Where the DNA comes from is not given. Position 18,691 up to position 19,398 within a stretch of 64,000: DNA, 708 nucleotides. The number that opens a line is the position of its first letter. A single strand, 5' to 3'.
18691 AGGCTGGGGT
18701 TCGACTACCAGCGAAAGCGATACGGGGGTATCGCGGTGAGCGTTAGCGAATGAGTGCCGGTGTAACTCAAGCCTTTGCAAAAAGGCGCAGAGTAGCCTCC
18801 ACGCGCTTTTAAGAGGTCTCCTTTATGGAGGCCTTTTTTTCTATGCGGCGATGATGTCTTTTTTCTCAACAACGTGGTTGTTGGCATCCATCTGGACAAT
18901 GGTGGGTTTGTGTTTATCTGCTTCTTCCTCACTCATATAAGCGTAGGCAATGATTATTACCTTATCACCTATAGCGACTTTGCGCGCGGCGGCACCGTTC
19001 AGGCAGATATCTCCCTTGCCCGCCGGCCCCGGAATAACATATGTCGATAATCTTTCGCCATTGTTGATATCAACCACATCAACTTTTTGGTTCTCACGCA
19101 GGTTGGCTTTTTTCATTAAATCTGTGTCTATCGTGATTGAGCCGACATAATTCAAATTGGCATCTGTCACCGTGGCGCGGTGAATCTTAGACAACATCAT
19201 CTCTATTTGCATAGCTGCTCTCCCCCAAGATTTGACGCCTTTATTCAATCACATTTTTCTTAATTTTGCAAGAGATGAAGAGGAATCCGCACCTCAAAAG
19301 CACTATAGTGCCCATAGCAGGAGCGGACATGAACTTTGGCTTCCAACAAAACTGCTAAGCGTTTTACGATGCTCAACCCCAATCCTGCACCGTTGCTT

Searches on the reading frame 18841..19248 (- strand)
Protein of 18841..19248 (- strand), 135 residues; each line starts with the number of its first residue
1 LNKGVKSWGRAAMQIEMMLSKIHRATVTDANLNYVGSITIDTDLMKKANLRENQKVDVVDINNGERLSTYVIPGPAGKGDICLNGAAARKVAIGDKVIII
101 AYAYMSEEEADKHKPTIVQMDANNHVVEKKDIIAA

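Call 83: search_protein_families(library=pfam, proteins=[window:18841-19248:-], max_evalue=0.00001)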
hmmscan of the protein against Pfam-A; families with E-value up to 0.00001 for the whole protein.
window:18841-19248:- (135 aa): 1 family
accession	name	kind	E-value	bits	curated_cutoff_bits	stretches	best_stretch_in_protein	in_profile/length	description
PF02261.22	Asp_decarbox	-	1e-51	174.1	25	1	13-126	1-114/115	Aspartate decarboxylase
